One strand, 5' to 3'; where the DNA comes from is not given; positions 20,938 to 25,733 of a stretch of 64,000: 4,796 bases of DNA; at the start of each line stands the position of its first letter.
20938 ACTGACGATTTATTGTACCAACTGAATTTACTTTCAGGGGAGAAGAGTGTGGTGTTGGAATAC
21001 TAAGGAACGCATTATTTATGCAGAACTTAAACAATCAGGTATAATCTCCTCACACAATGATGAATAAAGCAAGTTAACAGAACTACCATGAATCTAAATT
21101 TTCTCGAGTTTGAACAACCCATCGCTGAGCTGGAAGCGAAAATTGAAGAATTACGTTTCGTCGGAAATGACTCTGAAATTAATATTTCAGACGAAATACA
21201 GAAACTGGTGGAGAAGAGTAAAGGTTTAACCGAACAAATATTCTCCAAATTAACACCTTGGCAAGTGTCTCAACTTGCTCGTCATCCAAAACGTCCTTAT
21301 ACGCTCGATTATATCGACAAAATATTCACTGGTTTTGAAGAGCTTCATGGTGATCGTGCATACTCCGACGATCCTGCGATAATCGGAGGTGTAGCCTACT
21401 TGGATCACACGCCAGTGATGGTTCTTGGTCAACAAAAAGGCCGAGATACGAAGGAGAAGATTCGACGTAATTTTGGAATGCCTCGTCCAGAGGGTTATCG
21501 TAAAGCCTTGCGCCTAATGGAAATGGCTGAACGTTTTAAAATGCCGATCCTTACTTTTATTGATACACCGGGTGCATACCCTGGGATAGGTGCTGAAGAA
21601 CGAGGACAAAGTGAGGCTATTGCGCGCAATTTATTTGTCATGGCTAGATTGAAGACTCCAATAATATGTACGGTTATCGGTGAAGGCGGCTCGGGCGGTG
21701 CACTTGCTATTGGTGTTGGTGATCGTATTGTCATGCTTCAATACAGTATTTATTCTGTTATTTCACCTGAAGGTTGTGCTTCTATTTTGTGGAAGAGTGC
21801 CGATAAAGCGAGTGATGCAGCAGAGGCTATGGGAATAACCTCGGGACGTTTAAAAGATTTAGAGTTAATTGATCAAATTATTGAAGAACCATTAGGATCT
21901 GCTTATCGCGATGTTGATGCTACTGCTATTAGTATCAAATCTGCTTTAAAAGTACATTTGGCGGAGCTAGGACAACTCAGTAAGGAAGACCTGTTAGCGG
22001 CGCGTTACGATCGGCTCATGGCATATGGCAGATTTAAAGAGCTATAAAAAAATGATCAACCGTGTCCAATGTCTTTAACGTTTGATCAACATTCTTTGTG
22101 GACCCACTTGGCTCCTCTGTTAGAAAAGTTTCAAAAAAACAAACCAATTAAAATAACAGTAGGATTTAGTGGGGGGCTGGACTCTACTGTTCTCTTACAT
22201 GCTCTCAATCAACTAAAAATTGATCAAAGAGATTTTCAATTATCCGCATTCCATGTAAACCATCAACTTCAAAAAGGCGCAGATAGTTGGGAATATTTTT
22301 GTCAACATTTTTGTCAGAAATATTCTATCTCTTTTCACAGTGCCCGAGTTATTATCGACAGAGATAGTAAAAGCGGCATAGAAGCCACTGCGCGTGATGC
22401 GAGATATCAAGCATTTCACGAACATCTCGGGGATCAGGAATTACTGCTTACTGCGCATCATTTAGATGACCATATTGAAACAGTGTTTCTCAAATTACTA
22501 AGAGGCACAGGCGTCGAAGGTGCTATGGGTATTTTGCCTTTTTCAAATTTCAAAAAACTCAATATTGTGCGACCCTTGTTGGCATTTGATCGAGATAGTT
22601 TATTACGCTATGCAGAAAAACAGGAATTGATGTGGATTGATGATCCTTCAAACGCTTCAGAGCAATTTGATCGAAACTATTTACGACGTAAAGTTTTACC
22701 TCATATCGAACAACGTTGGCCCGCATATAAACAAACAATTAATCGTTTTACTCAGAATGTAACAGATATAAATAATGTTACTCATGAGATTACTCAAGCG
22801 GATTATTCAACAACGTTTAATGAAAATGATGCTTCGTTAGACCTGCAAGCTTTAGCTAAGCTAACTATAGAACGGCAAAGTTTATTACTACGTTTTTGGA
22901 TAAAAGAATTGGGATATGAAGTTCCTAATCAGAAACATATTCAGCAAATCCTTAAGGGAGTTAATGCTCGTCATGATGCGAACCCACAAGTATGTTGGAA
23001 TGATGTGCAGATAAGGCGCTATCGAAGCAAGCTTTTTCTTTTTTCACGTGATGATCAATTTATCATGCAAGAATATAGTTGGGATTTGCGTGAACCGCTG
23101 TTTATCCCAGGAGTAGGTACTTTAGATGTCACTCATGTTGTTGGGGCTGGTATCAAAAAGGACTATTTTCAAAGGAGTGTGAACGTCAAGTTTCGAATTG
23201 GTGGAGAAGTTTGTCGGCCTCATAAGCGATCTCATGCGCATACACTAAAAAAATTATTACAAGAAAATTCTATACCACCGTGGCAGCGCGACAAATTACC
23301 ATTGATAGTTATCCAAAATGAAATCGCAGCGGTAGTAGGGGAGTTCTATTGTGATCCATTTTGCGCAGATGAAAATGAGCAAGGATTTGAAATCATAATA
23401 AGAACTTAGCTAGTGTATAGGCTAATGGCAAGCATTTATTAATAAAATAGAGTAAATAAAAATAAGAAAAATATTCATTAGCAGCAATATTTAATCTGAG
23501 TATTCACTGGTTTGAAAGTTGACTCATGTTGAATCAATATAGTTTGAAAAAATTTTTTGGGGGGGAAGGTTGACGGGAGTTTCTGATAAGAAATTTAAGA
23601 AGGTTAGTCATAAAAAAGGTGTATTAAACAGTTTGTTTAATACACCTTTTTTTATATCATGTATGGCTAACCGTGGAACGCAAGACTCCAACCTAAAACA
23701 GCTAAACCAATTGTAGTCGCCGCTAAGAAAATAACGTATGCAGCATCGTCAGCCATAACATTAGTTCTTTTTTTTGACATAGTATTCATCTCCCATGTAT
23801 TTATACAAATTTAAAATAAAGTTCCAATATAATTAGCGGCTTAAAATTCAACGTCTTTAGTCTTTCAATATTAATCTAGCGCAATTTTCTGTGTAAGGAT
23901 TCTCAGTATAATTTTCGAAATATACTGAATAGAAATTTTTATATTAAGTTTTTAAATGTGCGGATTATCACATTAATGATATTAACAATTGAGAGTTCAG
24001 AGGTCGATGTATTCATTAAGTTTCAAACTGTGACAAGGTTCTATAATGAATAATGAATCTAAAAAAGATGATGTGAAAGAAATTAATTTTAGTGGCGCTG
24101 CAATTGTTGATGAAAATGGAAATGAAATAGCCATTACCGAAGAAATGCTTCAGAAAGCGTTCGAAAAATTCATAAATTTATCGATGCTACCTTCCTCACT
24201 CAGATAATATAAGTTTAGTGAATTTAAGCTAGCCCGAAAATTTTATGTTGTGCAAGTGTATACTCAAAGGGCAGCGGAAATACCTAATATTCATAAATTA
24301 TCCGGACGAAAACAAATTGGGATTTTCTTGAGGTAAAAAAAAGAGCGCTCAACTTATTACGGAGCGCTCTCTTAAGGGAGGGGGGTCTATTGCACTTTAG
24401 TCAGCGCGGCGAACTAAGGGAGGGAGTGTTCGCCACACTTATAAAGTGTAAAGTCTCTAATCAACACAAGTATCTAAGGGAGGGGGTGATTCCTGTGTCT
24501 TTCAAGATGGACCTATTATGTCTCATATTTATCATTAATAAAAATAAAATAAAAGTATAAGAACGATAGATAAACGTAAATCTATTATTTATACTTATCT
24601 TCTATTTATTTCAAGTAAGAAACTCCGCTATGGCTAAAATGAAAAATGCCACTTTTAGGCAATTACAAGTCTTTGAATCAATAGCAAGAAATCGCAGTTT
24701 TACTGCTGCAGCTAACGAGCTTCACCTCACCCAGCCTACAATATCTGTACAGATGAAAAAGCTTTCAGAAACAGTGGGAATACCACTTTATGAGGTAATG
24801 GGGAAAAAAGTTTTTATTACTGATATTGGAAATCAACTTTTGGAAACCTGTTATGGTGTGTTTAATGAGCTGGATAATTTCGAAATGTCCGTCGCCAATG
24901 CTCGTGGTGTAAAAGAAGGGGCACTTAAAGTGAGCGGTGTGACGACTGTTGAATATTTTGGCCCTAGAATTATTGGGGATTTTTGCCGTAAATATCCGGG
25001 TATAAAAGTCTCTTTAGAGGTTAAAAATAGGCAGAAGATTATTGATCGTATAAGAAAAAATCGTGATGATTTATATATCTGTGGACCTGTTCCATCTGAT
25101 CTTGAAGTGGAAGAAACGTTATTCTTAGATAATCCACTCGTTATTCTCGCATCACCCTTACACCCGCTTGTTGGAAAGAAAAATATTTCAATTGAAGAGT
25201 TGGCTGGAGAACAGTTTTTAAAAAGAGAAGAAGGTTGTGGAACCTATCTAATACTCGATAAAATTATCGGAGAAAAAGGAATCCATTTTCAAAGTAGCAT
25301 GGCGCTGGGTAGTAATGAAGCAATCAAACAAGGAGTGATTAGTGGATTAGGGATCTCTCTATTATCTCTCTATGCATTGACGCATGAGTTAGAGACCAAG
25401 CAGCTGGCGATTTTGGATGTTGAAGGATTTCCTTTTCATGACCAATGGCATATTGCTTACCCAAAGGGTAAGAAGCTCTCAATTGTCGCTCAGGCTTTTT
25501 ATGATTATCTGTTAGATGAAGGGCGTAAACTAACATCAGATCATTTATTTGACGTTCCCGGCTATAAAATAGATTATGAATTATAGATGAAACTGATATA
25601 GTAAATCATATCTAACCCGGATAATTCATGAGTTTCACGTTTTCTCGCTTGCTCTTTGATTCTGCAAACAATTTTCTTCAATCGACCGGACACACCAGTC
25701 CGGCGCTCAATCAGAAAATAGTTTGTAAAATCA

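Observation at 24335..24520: Candidate ~170-nt sRNA with three CCCUCCCUUA (anti-Shine-Dalgarno-like) motifs, divergent from a LysR-type regulator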

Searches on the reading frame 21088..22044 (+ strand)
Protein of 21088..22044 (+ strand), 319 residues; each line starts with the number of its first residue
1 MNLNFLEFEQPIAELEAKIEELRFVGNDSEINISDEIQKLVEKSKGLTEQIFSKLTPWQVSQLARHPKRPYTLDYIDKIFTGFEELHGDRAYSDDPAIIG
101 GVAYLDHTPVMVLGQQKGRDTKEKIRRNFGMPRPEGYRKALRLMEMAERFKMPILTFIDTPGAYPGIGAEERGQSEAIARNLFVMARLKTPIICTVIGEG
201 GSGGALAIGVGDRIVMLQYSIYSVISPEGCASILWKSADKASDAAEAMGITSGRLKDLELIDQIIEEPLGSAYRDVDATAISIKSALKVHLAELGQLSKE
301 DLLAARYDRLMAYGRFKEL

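Call 83: find_homologous_proteins(query=window:21088-22044:+, max_evalue=1e-100)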
Query window:21088-22044:+ (319 aa): 7999 proteins with E <= 1e-100 among 8000 candidates; the best 120 are listed.
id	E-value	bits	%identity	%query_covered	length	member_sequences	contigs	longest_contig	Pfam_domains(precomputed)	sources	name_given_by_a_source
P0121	1.0e-206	703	100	100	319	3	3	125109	PF01039.28,PF03255.20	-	-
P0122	1.1e-197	673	94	100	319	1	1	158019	PF01039.28,PF03255.20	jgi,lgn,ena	-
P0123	1.1e-190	650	91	100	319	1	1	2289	PF01039.28,PF03255.20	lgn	-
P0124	2.6e-183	626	87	100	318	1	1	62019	PF01039.28,PF03255.20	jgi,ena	-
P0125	4.4e-175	599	83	100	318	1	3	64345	PF01039.28,PF03255.20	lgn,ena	-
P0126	1.1e-174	598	83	100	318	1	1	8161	PF01039.28,PF03255.20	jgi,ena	-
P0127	7.8e-174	595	83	100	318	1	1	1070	PF01039.28,PF03255.20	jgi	-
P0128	7.3e-172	588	81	100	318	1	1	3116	PF01039.28,PF03255.20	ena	-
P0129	7.1e-171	585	82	100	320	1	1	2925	PF01039.28,PF03255.20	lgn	-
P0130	1.9e-170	584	81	100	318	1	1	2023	PF01039.28,PF03255.20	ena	-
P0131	1.9e-170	584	81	100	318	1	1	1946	PF01039.28,PF03255.20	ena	-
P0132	3.1e-170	583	82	100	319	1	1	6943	PF01039.28,PF03255.20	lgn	-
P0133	4.9e-170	582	81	100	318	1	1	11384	PF01039.28,PF03255.20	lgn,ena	-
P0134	5.0e-170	582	81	100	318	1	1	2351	PF01039.28,PF03255.20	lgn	-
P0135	1.7e-169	581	81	100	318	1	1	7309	PF01039.28,PF03255.20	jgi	-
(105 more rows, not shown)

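Call 85: find_encoding_contigs(protein=P0124, flank=6000, max_places=2)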
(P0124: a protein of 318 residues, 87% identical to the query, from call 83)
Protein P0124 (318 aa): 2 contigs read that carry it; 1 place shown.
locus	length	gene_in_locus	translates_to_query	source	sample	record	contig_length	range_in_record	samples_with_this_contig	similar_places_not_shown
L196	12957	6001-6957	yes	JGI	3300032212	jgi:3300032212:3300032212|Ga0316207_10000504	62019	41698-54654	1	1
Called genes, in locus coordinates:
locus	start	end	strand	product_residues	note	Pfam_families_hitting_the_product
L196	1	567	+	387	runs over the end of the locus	PF02684:LpxB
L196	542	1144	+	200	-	PF01351:RNase_HII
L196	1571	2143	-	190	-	-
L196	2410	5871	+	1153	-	PF02811:PHP, PF07733:DNA_pol3_alpha, PF17657:DNA_pol3_finger, PF14579:HHH_6, PF01336:tRNA_anti-codon, PF20914:DNA_pol_IIIA_C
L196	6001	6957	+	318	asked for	PF03255:ACCA, PF01039:Carboxyl_trans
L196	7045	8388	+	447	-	PF01171:ATP_bind_3, PF09179:TilS, PF11734:TilS_C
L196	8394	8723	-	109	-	PF04993:TfoX_N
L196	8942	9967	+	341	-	PF08240:ADH_N, PF16912:Glu_dehyd_C, PF00107:ADH_zinc_N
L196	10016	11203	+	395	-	PF00155:Aminotran_1_2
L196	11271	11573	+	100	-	PF07883:Cupin_2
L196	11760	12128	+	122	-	PF10861:DUF2784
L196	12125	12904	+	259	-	PF05673:DUF815, PF13191:AAA_16 (weak), PF20720:nSTAND3 (weak)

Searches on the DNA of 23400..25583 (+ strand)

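Call 5: search_rna_families(source=window, start=23400, end=24700, threshold=evalue, max_evalue=10, show_alignments=3)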
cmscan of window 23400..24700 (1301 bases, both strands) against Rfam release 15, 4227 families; matches with E-value up to 10: 16.
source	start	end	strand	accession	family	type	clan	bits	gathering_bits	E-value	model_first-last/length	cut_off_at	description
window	23614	23655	+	RF04343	Plastid-psbA-2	Cis-reg;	CL00153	28.6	55.8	0.0052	1-60/60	no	Plastid-psbA-2 3UTR RNA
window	23600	23673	+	RF03362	mir-9436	Gene; miRNA;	-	26.5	80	0.0081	1-66/66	no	mir-9436 microRNA precursor family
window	23604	23654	+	RF03718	mir-2804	Gene; miRNA;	-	23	86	0.13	1-78/78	no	mir-2804 microRNA precursor family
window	23612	23652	-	RF03607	mir-9447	Gene; miRNA;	-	20.7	67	0.5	11-58/68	no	mir-9447 microRNA precursor family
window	23602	23668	-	RF02436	SpF43_sRNA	Gene; sRNA;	-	19.7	70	0.7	1-99/99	no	Streptococcus sRNA SpF43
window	23593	23672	+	RF02436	SpF43_sRNA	Gene; sRNA;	-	19.4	70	0.84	1-99/99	no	Streptococcus sRNA SpF43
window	23611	23653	+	RF04291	mir-368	Gene; miRNA;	CL00149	19.4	58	1.4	1-72/72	no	mir-368 microRNA precursor family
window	24055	24079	-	RF01354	CRISPR-DR45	Gene; CRISPR;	-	18.6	37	4.6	1-24/24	no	CRISPR RNA direct repeat element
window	23599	23670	-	RF00664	mir-223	Gene; miRNA;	-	18.5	57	0.17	1-106/106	no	mir-223 microRNA precursor family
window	23612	23682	-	RF02057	STnc40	Gene; sRNA;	-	18.1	45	4.6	1-70/70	no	Salmonella enterica sRNA STnc40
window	24399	24503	-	RF02344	ar14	Gene; sRNA;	-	17.9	58.8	1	1-123/123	no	Alphaproteobacterial ar14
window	23744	23797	-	RF00212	SNORD38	Gene; snRNA; snoRNA; CD-box;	CL00051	17.6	44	2.9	1-70/70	no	Small nucleolar RNA SNORD38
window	24257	24413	+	RF02103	DLEU1_1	Gene; lncRNA;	-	17.2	30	1.8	1-190/190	no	Deleted in lymphocytic leukemia 1 conserved region 1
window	24090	24247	-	RF00191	SNORA57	Gene; snRNA; snoRNA; HACA-box;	-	16.4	40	0.47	1-149/149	no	Small nucleolar RNA SNORA57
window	23614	23651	-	RF04208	MIR8742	Gene; miRNA;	-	16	130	4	1-131/131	no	MIR8742 microRNA precursor family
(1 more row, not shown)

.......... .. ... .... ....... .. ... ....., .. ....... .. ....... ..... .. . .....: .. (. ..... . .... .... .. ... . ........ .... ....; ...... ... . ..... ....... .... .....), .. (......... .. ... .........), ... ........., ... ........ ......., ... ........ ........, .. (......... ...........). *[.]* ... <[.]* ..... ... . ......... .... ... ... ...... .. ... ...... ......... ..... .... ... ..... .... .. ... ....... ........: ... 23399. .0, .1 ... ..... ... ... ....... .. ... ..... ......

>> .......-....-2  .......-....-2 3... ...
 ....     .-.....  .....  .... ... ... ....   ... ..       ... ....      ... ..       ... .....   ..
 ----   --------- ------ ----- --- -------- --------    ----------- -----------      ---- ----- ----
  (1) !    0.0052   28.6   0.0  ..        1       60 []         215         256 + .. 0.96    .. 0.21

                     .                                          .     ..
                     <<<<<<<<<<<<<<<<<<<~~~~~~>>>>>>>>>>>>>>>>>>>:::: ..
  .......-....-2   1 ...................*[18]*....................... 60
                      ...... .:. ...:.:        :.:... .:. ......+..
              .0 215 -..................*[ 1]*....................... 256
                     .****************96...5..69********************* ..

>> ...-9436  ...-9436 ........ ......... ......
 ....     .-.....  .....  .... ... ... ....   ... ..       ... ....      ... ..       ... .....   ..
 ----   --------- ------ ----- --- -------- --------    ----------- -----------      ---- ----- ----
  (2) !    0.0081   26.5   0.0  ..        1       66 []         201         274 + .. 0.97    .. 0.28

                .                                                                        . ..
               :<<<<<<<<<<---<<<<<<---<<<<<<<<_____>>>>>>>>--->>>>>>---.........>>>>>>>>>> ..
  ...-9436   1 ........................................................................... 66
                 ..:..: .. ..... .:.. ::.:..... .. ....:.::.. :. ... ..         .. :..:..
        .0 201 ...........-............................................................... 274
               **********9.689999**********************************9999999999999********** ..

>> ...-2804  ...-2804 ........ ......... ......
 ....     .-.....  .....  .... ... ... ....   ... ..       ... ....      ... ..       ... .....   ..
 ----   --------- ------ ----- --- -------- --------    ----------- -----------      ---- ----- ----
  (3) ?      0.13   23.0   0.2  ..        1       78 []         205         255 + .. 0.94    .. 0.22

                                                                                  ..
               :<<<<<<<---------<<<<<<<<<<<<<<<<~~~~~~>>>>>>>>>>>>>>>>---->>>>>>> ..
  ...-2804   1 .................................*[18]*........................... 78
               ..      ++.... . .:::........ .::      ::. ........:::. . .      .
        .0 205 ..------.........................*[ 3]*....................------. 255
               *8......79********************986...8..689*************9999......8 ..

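Call 28: search_rna_families(sources=[L019, L021, L022, L029, L024, L026, L027, L028, L032, L102, L103, L105, L106, L107, L108, L013], threshold=gathering)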
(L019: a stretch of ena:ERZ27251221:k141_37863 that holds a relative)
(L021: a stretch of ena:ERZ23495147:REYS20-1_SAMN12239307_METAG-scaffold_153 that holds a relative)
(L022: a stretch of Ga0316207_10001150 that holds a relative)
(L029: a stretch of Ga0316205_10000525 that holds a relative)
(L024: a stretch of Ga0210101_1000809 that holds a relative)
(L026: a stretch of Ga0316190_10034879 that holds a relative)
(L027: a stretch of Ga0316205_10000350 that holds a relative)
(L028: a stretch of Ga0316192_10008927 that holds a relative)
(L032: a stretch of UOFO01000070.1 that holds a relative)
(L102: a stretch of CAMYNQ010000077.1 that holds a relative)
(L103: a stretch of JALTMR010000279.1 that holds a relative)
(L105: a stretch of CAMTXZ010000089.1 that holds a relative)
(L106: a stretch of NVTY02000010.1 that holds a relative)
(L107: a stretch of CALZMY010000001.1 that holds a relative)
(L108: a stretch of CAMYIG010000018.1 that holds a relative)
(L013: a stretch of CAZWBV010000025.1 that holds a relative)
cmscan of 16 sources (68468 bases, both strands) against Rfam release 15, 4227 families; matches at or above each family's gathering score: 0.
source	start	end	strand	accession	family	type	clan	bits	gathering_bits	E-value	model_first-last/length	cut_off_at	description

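Call 66: build_rna_model(alignment_id=A5)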
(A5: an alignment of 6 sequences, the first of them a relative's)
Model R1 built from alignment A5 (6 sequences, 126 columns); structure: RNAalifold consensus.
model positions 116; base pairs 25; branch points 1; effective number of sequences 1.63; information 0.59 bits per position. Calibrated on 0.2 Mb of random sequence (short: E-values are rough).
structure used (alignment columns):
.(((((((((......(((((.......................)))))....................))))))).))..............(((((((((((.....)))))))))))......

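Call 67: search_with_rna_model(model_id=R1, sources=[window, L013, L019, L021, L022, L023, L024, L025, L026, L027, L028, L029, L030, L032, L102, L103, L104, L105, L106, L107, L108, L182, L183, L185, L187, L188, L189, L190, L191, L109, L111, L034, L046, L116, L137], max_evalue=10, show_alignments=0)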
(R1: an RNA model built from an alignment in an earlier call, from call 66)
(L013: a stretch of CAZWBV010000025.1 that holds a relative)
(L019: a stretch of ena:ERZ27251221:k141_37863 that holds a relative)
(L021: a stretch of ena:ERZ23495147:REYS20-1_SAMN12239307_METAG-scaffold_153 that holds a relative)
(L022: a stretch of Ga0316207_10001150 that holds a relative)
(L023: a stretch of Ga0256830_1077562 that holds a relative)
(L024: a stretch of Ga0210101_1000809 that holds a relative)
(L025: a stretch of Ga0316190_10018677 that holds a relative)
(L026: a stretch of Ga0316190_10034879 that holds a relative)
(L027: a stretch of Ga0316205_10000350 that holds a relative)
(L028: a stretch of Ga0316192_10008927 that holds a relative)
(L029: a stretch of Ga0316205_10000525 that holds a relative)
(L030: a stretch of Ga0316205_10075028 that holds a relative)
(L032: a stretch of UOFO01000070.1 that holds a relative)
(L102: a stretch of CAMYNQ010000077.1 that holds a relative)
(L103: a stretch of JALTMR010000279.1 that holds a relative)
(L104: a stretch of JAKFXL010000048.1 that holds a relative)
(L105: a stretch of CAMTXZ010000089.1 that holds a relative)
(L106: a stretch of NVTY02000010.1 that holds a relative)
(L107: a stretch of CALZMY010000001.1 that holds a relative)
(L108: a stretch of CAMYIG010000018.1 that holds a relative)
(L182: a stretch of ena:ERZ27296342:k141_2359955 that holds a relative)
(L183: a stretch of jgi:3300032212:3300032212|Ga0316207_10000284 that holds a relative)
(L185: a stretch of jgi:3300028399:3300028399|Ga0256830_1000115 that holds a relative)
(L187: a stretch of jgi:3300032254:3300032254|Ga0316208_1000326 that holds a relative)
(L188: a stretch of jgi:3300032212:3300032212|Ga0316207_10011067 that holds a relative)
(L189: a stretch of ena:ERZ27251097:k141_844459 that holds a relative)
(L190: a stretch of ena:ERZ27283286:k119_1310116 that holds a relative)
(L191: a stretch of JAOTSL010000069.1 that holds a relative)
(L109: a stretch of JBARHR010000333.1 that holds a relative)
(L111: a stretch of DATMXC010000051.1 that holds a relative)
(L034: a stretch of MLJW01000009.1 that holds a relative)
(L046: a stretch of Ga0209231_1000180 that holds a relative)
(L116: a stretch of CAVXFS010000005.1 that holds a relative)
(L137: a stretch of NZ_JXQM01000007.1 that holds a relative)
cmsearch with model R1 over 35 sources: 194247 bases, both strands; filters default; matches with E-value up to 10: 28.
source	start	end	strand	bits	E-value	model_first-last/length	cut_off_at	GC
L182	1261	1379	-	123.2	1.8e-24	1-116/116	no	0.39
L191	656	774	-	122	3.4e-24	1-116/116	no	0.39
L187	1251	1366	-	114.8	1.3e-22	1-116/116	no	0.4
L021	2682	2789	-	108.4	3.1e-21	1-116/116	no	0.41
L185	1262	1379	-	106.9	6.6e-21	1-116/116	no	0.45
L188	1266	1368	-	104.7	2e-20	1-116/116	no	0.4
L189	1283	1396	-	47.1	7.8e-08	1-116/116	no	0.34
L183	1297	1398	-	43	6.2e-07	1-116/116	no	0.39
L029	1289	1399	-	41.7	1.2e-06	1-116/116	no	0.45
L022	1288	1398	-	38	7.7e-06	1-116/116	no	0.44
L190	1026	1135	-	31.2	0.00023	1-116/116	no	0.43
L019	2708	2819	-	28.6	0.00085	1-116/116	no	0.46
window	24334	24445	-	26.3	0.0027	1-116/116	no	0.48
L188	1271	1295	+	21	0.041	85-111/116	no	0.4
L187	3185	3259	+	20.5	0.05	1-116/116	no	0.31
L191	661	687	+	19.5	0.086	85-111/116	no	0.44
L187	1257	1280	+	18.7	0.12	86-110/116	no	0.38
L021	2851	2964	-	18.2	0.16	1-116/116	no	0.39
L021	2688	2711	+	18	0.18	86-110/116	no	0.46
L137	3749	3836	+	15.7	0.58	1-116/116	no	0.4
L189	1290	1312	+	14.6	1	87-109/116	no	0.35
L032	1253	1336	-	14.1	1.3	1-116/116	no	0.5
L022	1294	1316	+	13.2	2.1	86-110/116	no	0.48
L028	1040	1202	-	12.7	2.6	1-116/116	no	0.39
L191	700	803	+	11.9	3.8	1-116/116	no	0.38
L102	1304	1382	-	11.6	4.4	1-116/116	no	0.52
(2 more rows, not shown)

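Call 68: search_with_rna_model(model_id=R1, sources=[window, L019, L021, L022, L029, L182, L183, L185, L187, L188, L189, L190, L191], max_evalue=0.01, make_alignment=true, show_alignments=0)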
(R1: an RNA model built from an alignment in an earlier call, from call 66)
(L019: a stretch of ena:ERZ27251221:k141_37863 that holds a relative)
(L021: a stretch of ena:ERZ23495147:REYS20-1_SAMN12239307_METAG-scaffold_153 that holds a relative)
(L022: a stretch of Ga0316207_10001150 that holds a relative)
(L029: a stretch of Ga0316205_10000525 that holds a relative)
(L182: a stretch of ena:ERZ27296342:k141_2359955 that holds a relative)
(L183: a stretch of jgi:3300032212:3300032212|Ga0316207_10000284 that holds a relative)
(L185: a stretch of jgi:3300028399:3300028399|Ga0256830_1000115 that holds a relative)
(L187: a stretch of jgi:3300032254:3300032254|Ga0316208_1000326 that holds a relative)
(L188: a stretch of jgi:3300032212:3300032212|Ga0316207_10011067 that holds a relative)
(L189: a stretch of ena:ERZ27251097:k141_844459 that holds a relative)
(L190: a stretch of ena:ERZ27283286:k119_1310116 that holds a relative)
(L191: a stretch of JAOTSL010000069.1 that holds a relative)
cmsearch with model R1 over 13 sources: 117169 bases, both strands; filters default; matches with E-value up to 0.01: 13.
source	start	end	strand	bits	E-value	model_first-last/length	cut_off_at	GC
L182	1261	1379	-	123.2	1.1e-24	1-116/116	no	0.39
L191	656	774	-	122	2.1e-24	1-116/116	no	0.39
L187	1251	1366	-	114.8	7.6e-23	1-116/116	no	0.4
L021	2682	2789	-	108.4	1.9e-21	1-116/116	no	0.41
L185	1262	1379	-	106.9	4e-21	1-116/116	no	0.45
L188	1266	1368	-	104.7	1.2e-20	1-116/116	no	0.4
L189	1283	1396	-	47.1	4.7e-08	1-116/116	no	0.34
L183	1297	1398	-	43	3.7e-07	1-116/116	no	0.39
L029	1289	1399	-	41.7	7.1e-07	1-116/116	no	0.45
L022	1288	1398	-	38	4.7e-06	1-116/116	no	0.44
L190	1026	1135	-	31.2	0.00014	1-116/116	no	0.43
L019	2708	2819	-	28.6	0.00052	1-116/116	no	0.46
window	24334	24445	-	26.3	0.0016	1-116/116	no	0.48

Alignment A6: 13 matches aligned to the model, 144 columns, each read 5' to 3' on its own strand. Consensus structure (alignment columns), stored with it:
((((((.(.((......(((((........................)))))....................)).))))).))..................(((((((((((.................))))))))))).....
